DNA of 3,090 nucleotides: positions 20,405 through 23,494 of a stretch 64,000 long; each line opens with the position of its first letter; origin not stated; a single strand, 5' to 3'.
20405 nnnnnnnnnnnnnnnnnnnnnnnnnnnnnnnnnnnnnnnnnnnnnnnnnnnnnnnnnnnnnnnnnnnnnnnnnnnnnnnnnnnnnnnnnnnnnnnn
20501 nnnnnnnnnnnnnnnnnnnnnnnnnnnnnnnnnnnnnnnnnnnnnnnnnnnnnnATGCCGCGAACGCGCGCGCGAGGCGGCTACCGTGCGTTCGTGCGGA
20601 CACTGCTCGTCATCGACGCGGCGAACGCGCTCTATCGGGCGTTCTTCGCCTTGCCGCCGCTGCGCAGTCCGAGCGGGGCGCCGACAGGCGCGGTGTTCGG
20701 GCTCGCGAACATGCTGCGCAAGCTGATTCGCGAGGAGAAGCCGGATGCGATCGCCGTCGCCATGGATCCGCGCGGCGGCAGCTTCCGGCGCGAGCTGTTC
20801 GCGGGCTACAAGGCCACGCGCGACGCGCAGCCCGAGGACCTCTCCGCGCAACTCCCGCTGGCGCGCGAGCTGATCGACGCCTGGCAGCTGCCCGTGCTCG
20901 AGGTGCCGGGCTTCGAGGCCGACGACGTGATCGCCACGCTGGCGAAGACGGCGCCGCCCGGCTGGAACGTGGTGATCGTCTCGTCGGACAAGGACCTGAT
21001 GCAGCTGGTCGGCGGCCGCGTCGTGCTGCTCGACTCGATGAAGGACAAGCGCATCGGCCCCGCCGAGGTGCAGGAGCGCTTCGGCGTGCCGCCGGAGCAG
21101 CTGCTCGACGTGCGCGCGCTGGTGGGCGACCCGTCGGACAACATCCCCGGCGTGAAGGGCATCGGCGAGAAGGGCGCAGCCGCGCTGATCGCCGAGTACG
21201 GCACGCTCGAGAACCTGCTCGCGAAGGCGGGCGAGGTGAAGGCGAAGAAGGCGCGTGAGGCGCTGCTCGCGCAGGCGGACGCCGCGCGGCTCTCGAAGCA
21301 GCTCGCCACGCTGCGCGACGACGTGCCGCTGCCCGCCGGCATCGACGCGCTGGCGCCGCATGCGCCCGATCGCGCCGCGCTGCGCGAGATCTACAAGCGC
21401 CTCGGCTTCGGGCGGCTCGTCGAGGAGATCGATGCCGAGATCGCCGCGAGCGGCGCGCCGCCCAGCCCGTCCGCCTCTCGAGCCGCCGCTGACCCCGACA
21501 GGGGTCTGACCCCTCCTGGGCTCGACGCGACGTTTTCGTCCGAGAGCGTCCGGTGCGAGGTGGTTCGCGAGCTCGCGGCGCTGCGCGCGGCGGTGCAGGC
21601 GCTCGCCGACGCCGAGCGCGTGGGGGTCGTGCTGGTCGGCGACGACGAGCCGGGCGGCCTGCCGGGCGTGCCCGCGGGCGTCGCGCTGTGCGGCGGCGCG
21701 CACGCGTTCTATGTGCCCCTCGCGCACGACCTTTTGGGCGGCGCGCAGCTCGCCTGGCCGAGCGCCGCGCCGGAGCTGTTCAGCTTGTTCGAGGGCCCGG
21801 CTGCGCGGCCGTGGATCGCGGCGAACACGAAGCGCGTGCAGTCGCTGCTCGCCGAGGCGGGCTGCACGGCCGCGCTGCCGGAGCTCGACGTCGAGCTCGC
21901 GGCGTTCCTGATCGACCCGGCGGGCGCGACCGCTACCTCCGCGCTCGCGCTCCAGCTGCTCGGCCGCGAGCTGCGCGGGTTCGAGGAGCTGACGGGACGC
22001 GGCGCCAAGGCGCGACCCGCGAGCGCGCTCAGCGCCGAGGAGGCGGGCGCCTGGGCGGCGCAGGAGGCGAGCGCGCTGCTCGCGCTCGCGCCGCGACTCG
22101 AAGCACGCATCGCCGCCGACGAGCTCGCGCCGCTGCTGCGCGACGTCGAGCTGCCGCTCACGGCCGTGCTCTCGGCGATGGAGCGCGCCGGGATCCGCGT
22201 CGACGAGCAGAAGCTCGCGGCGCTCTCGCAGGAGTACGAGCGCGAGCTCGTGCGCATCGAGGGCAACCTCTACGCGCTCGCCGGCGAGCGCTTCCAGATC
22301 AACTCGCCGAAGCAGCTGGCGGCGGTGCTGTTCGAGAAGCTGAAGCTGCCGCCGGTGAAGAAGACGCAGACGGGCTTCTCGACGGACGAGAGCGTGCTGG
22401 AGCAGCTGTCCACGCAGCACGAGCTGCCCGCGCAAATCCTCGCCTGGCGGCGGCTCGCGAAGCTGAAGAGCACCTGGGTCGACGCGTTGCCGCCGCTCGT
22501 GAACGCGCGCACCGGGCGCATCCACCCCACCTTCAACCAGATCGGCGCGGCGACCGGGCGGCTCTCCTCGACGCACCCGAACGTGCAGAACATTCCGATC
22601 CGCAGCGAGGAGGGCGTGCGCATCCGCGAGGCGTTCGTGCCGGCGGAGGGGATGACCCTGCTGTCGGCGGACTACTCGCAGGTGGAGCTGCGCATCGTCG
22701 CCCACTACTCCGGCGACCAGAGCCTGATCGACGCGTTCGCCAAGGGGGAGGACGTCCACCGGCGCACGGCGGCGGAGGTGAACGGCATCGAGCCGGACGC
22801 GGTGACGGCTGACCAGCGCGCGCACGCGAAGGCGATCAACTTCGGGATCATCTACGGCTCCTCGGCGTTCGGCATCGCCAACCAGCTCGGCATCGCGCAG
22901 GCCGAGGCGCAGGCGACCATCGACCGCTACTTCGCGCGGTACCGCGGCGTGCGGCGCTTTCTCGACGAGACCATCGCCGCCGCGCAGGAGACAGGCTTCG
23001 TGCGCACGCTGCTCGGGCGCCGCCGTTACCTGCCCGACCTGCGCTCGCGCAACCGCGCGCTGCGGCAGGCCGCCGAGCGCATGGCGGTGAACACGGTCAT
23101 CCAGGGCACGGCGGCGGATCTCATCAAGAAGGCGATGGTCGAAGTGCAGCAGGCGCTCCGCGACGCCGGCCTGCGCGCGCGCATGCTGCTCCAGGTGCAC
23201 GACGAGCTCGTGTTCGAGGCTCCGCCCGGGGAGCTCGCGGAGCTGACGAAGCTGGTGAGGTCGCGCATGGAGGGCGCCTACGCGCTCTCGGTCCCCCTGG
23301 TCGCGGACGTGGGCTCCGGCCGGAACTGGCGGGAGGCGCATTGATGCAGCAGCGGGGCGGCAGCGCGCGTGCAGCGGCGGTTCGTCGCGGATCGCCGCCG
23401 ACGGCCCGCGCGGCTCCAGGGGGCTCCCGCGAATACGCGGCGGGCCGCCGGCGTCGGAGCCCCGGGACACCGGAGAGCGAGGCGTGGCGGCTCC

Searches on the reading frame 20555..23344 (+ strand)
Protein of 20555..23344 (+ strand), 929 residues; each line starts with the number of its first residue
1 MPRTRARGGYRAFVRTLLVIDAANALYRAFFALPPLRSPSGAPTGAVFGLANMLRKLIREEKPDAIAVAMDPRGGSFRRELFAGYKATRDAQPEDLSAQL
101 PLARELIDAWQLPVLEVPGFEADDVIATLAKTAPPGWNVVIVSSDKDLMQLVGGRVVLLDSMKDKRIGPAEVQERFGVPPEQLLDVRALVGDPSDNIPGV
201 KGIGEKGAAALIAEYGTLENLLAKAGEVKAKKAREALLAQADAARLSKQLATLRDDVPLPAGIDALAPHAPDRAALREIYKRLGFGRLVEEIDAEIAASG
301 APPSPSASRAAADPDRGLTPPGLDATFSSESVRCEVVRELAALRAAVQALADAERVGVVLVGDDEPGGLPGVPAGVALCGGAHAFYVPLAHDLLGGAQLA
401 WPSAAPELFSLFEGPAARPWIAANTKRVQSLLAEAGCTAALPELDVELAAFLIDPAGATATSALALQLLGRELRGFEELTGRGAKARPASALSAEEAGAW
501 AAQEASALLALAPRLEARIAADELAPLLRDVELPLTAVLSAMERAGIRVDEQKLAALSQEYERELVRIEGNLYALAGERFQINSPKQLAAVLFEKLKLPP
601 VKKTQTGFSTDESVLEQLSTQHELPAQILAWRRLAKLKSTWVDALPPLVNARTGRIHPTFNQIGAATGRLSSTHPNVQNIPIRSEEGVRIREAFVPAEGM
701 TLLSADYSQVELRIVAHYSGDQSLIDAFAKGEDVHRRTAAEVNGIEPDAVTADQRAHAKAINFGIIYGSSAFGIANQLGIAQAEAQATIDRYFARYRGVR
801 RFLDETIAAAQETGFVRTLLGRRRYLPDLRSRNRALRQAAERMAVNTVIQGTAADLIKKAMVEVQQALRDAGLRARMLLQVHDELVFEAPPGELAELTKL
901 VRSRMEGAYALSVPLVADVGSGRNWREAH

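Call 42: find_homologous_proteins(query=window:20555-23344:+, max_evalue=1e-150)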
Query window:20555-23344:+ (929 aa): 6672 proteins with E <= 1e-150 among 8000 candidates; the best 120 are listed.
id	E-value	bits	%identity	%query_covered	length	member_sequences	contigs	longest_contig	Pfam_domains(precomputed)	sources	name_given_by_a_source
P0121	0.0e+0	1995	100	100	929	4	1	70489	PF01367.26,PF02739.23,PF00476.27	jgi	jgi:DNA polymerase-1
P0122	0.0e+0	1675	86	98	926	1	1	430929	PF01367.26,PF02739.23,PF00476.27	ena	-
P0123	0.0e+0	1667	86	98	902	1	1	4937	PF01367.26,PF02739.23,PF00476.27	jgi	-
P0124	0.0e+0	1658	85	98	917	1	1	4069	PF01367.26,PF02739.23,PF00476.27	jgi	jgi:DNA polymerase-1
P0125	0.0e+0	1656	85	99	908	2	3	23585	PF01367.26,PF02739.23,PF00476.27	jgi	jgi:DNA polymerase-1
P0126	0.0e+0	1655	85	99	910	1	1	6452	PF01367.26,PF02739.23,PF00476.27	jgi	jgi:DNA polymerase-1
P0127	0.0e+0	1643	85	98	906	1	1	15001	PF01367.26,PF02739.23,PF00476.27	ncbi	-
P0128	0.0e+0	1640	83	98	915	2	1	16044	PF01367.26,PF02739.23,PF00476.27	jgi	-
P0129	0.0e+0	1622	84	98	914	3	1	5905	PF01367.26,PF02739.23,PF22619.3,PF00476.27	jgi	jgi:DNA polymerase-1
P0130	0.0e+0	1621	84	98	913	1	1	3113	PF01367.26,PF02739.23,PF00476.27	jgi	jgi:DNA polymerase-1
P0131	0.0e+0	1608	83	100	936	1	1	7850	PF01367.26,PF02739.23,PF00476.27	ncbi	-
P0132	0.0e+0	1607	82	98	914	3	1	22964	PF01367.26,PF02739.23,PF00476.27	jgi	-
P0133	0.0e+0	1601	83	98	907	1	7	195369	PF01367.26,PF02739.23,PF00476.27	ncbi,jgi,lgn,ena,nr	ncbi:MAG: DNA polymerase I [Deltaproteobacteria bacterium]|nr:DNA polymerase I [Deltaproteobacteria 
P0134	0.0e+0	1600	82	98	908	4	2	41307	PF01367.26,PF02739.23,PF00476.27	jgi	jgi:DNA polymerase-1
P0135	0.0e+0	1592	82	98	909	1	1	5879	PF01367.26,PF02739.23,PF00476.27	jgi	jgi:DNA polymerase-1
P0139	0.0e+0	1446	76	98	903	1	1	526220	PF01367.26,PF02739.23,PF00476.27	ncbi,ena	-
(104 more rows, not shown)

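Call 43: find_encoding_contigs(protein=P0122, flank=10000, max_places=1)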
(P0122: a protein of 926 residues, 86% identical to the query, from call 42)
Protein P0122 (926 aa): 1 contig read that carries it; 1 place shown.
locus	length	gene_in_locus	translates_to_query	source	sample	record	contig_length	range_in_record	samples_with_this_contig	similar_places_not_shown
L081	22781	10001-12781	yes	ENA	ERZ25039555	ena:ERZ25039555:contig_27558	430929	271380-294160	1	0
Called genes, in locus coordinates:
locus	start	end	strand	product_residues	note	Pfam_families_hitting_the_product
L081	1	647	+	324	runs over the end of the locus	PF00490:ALAD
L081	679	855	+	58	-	-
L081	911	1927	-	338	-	PF00296:Bac_luciferase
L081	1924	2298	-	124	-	-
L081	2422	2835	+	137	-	PF00571:CBS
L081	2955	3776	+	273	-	PF00582:Usp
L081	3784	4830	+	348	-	PF04613:LpxD, PF25084:LbH_EIF2B, PF25087:GMPPB_C, PF00132:Hexapep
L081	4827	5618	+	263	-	PF01351:RNase_HII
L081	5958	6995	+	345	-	PF01142:TruD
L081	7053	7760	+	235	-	PF00291:PALP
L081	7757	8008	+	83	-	PF00291:PALP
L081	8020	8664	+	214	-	PF00440:TetR_N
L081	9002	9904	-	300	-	-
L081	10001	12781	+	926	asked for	PF02739:5_3_exonuc_N, PF01367:5_3_exonuc, PF00476:DNA_pol_A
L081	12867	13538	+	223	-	PF07638:Sigma70_ECF, PF04542:Sigma70_r2, PF08281:Sigma70_r4_2, PF04545:Sigma70_r4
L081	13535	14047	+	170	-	-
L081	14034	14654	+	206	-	-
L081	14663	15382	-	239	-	PF01243:PNPOx_N, PF12766:Pyridox_oxase_2, PF10590:PNP_phzG_C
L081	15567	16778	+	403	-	PF00296:Bac_luciferase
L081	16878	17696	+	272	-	-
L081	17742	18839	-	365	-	PF00005:ABC_tran, PF13304:AAA_21 (faint), PF08402:TOBE_2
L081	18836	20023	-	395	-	-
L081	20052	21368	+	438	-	PF01266:DAO, PF07992:Pyr_redox_2 (faint)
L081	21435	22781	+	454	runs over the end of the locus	PF00202:Aminotran_3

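Call 44: find_encoding_contigs(protein=P0127, flank=10000, max_places=2)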
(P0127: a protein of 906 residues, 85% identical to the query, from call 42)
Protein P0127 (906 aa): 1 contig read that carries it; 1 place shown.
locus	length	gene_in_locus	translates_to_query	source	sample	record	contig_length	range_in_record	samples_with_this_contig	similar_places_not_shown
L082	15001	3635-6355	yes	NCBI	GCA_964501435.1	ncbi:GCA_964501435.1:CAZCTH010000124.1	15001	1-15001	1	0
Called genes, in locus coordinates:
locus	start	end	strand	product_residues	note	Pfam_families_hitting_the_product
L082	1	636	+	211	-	?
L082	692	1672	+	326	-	PF01142:TruD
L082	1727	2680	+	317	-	PF00291:PALP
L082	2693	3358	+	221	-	PF00440:TetR_N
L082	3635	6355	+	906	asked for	PF02739:5_3_exonuc_N, PF01367:5_3_exonuc, PF00476:DNA_pol_A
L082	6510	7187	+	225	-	PF07638:Sigma70_ECF, PF04542:Sigma70_r2, PF08281:Sigma70_r4_2, PF04545:Sigma70_r4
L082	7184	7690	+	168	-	-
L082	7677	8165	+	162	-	-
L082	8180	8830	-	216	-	PF01243:PNPOx_N, PF12766:Pyridox_oxase_2, PF10590:PNP_phzG_C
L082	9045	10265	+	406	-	PF00296:Bac_luciferase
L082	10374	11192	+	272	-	-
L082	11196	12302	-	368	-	PF00005:ABC_tran, PF13304:AAA_21 (faint), PF08402:TOBE_2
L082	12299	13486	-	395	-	-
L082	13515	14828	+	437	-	PF01266:DAO, PF07992:Pyr_redox_2 (faint)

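Call 45: find_encoding_contigs(protein=P0133, flank=10000, max_places=3)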
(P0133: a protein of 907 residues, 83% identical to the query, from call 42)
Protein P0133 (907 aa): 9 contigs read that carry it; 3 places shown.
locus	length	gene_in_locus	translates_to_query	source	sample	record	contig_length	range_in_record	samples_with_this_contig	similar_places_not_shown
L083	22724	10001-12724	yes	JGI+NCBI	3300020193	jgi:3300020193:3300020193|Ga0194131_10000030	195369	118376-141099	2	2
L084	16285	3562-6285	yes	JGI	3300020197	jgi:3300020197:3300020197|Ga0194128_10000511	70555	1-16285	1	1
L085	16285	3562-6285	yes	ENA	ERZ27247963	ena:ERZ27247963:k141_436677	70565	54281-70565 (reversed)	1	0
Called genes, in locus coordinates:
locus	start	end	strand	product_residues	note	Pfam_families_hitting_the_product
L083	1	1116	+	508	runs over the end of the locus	PF00590:TP_methylase, PF02602:HEM4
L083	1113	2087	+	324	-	PF00490:ALAD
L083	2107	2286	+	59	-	-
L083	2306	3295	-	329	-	PF00296:Bac_luciferase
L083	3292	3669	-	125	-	-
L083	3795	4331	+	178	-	PF00571:CBS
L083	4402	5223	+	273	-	PF00582:Usp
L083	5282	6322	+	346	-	PF04613:LpxD, PF24894:Hexapep_GlmU (faint), PF25084:LbH_EIF2B (faint), PF25087:GMPPB_C (faint), PF00132:Hexapep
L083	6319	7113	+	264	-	PF01351:RNase_HII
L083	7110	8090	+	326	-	PF01142:TruD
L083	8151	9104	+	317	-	PF00291:PALP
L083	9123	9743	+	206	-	PF00440:TetR_N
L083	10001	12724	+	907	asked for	PF02739:5_3_exonuc_N, PF01367:5_3_exonuc, PF00476:DNA_pol_A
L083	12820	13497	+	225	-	PF07638:Sigma70_ECF, PF04542:Sigma70_r2, PF08281:Sigma70_r4_2, PF04545:Sigma70_r4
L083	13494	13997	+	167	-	-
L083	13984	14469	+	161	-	-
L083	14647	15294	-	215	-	PF12766:Pyridox_oxase_2, PF01243:PNPOx_N, PF10590:PNP_phzG_C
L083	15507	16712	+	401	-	PF00296:Bac_luciferase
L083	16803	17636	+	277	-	-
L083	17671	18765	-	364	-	PF00005:ABC_tran, PF08402:TOBE_2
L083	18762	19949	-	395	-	-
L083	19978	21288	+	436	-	PF01266:DAO, PF07992:Pyr_redox_2 (faint)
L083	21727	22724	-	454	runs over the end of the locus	PF00202:Aminotran_3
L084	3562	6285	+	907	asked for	PF02739:5_3_exonuc_N, PF01367:5_3_exonuc, PF00476:DNA_pol_A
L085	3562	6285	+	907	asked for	PF02739:5_3_exonuc_N, PF01367:5_3_exonuc, PF00476:DNA_pol_A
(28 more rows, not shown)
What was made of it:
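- On Gene-specific cis-regulatory leader or riboswitch of the aminotransferase: In L083 it lies at the gene's 3' end (call 45).
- A related copy, L083a, also lies next to the oxidase and aminotransferase genes (call 45).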

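Call 46: find_encoding_contigs(protein=P0125, flank=10000, max_places=3)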
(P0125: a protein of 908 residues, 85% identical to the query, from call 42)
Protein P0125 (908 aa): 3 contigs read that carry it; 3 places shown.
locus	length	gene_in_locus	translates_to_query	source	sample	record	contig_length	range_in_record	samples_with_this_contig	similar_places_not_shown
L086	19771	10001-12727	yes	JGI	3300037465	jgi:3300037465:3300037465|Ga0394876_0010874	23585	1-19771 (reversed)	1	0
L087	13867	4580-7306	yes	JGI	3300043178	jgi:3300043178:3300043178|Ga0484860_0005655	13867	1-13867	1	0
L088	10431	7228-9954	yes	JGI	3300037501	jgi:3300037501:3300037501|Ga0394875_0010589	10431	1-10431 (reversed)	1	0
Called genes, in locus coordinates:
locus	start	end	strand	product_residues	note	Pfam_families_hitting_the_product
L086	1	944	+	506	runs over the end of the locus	PF00590:TP_methylase, PF02602:HEM4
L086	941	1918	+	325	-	PF00490:ALAD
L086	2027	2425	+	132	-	-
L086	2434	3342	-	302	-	PF00296:Bac_luciferase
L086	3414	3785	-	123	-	-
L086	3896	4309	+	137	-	PF00571:CBS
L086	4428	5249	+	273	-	PF00582:Usp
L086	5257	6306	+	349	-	PF04613:LpxD, PF25084:LbH_EIF2B (weak), PF25087:GMPPB_C (weak), PF00132:Hexapep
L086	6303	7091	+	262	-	PF01351:RNase_HII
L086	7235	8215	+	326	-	PF01142:TruD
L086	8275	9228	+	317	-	PF00291:PALP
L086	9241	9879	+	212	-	PF00440:TetR_N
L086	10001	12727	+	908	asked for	PF02739:5_3_exonuc_N, PF01367:5_3_exonuc, PF00476:DNA_pol_A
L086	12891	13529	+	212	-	PF07638:Sigma70_ECF, PF04542:Sigma70_r2, PF04545:Sigma70_r4, PF08281:Sigma70_r4_2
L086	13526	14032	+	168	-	-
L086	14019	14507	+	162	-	-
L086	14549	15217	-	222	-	PF01243:PNPOx_N, PF12766:Pyridox_oxase_2, PF10590:PNP_phzG_C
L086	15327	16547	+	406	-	PF00296:Bac_luciferase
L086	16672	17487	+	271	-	-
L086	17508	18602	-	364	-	PF00005:ABC_tran, PF08402:TOBE_2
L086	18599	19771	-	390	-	?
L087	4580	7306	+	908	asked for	PF02739:5_3_exonuc_N, PF01367:5_3_exonuc, PF00476:DNA_pol_A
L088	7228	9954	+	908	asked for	PF02739:5_3_exonuc_N, PF01367:5_3_exonuc, PF00476:DNA_pol_A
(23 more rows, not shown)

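Call 53: search_protein_families(library=pfam, proteins=[L081:9002-9904:-, L086:2027-2425:+], max_evalue=0.1)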
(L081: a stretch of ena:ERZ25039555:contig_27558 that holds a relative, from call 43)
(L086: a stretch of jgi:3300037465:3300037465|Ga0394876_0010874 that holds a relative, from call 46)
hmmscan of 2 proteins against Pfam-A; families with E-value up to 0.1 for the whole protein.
L081:9002-9904:- (300 aa): 1 family
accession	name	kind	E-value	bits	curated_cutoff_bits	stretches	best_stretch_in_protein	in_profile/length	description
PF05050.19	Methyltransf_21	-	0.045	14.3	22.7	1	158-220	70-130/173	Methyltransferase FkbM domain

L086:2027-2425:+ (132 aa): 1 family
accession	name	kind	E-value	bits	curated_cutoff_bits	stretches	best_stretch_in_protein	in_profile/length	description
PF13783.11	DUF4177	-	0.013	16.2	25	1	79-116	3-49/65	Domain of unknown function (DUF4177)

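Call 67: find_encoding_contigs(protein=P0134, flank=10000, max_places=2)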
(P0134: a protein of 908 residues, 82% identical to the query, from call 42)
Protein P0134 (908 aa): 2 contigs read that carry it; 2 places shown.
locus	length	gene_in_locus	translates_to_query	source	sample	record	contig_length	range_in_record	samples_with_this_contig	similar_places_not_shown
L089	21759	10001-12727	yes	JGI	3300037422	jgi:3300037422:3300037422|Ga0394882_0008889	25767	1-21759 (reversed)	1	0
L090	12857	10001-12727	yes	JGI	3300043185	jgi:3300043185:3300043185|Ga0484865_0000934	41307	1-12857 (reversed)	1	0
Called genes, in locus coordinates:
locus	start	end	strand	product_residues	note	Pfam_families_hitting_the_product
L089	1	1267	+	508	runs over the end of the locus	PF00590:TP_methylase, PF02602:HEM4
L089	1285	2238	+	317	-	PF00490:ALAD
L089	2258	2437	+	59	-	-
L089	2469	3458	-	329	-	PF00296:Bac_luciferase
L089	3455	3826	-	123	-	-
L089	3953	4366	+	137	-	PF00571:CBS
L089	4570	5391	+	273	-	PF00582:Usp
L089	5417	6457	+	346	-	PF04613:LpxD, PF25084:LbH_EIF2B (faint), PF25087:GMPPB_C (weak), PF00132:Hexapep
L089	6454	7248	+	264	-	PF01351:RNase_HII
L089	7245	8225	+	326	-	PF01142:TruD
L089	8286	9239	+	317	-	PF00291:PALP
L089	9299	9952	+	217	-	PF00440:TetR_N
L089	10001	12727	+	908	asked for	PF02739:5_3_exonuc_N, PF01367:5_3_exonuc, PF00476:DNA_pol_A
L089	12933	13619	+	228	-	PF07638:Sigma70_ECF, PF04542:Sigma70_r2, PF08281:Sigma70_r4_2, PF04545:Sigma70_r4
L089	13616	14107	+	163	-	-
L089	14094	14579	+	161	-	-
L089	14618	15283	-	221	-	PF01243:PNPOx_N, PF12766:Pyridox_oxase_2, PF10590:PNP_phzG_C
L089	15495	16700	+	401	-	PF00296:Bac_luciferase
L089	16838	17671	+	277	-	-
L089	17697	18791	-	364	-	PF00005:ABC_tran, PF08402:TOBE_2 (weak)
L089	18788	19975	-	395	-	-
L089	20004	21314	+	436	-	PF01266:DAO, PF07992:Pyr_redox_2 (faint)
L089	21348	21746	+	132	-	-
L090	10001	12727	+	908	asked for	PF02739:5_3_exonuc_N, PF01367:5_3_exonuc, PF00476:DNA_pol_A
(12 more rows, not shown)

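Call 68: find_encoding_contigs(protein=P0132, flank=10000, max_places=1)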
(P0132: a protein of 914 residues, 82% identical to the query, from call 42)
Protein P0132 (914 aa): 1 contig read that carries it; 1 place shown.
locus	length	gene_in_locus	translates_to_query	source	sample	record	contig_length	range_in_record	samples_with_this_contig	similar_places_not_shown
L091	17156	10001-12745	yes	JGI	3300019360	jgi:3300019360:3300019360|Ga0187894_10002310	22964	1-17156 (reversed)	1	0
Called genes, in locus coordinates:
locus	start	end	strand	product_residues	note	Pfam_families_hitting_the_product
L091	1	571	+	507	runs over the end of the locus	PF00590:TP_methylase, PF02602:HEM4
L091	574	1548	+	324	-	PF00490:ALAD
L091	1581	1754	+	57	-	-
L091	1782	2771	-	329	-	PF00296:Bac_luciferase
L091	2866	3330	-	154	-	-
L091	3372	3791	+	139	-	PF00571:CBS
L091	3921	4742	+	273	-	PF00582:Usp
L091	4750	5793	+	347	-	PF04613:LpxD, PF25084:LbH_EIF2B (faint), PF25087:GMPPB_C, PF00132:Hexapep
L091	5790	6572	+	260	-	PF01351:RNase_HII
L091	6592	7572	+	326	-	PF01142:TruD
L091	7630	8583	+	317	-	PF00291:PALP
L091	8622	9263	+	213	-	PF00440:TetR_N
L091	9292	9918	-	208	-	PF02798:GST_N, PF13417:GST_N_3, PF13409:GST_N_2, PF00043:GST_C (weak), PF13410:GST_C_2 (weak)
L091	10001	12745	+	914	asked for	PF02739:5_3_exonuc_N, PF01367:5_3_exonuc, PF00476:DNA_pol_A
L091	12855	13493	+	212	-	PF07638:Sigma70_ECF, PF04542:Sigma70_r2, PF08281:Sigma70_r4_2, PF04545:Sigma70_r4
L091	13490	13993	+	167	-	-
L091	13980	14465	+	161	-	-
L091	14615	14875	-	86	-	-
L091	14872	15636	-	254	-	PF25819:Nal1_C (faint)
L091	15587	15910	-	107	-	-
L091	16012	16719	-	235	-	PF12766:Pyridox_oxase_2, PF01243:PNPOx_N, PF10590:PNP_phzG_C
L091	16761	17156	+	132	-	?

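Call 69: find_encoding_contigs(protein=P0128, flank=10000, max_places=1)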
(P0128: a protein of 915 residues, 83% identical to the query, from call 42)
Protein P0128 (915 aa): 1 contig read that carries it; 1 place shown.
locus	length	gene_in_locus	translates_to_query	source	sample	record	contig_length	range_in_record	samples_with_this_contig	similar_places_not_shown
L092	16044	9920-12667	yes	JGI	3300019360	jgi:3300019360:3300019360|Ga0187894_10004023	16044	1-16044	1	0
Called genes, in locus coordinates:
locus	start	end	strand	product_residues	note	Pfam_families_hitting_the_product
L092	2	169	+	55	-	?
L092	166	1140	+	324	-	PF00490:ALAD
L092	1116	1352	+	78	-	-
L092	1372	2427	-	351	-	PF00296:Bac_luciferase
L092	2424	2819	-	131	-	-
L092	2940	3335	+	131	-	PF00571:CBS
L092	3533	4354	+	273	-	PF00582:Usp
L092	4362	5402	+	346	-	PF04613:LpxD, PF25084:LbH_EIF2B (weak), PF25087:GMPPB_C, PF14602:Hexapep_2 (faint), PF00132:Hexapep (weak)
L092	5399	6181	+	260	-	PF01351:RNase_HII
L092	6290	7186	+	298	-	PF01142:TruD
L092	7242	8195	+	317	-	PF00291:PALP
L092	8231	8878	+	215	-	PF00440:TetR_N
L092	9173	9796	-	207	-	PF02798:GST_N, PF13417:GST_N_3, PF13409:GST_N_2, PF00043:GST_C (weak), PF14497:GST_C_3 (weak), PF13410:GST_C_2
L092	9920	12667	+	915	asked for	PF02739:5_3_exonuc_N, PF01367:5_3_exonuc, PF00476:DNA_pol_A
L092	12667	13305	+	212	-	PF07638:Sigma70_ECF, PF04542:Sigma70_r2, PF08281:Sigma70_r4_2, PF04545:Sigma70_r4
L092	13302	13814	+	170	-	-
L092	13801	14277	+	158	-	-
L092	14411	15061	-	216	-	PF01243:PNPOx_N, PF12766:Pyridox_oxase_2, PF10590:PNP_phzG_C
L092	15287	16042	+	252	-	?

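Call 84: find_encoding_contigs(protein=P0139, flank=10000, max_places=1)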
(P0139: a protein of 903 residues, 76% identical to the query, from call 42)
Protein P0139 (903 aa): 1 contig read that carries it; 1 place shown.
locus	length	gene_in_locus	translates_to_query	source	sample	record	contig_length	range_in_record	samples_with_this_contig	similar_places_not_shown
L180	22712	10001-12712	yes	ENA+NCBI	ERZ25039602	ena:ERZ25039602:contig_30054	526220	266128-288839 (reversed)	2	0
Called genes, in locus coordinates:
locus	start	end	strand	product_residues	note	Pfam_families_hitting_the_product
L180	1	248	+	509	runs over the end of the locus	PF00590:TP_methylase, PF02602:HEM4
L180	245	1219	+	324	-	PF00490:ALAD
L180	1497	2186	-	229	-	PF00106:adh_short, PF08659:KR (weak), PF13561:adh_short_C2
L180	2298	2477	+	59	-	-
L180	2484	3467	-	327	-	PF00296:Bac_luciferase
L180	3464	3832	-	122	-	-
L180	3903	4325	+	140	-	PF00571:CBS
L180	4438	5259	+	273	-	PF00582:Usp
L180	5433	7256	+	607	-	PF04613:LpxD, PF25084:LbH_EIF2B (faint), PF25087:GMPPB_C, PF14602:Hexapep_2 (faint), PF00132:Hexapep, PF01351:RNase_HII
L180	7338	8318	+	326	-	PF01142:TruD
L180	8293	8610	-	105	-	-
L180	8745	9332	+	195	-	PF00291:PALP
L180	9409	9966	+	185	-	PF00440:TetR_N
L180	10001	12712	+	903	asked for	PF02739:5_3_exonuc_N, PF01367:5_3_exonuc, PF00476:DNA_pol_A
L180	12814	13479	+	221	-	PF07638:Sigma70_ECF, PF04542:Sigma70_r2, PF08281:Sigma70_r4_2, PF04545:Sigma70_r4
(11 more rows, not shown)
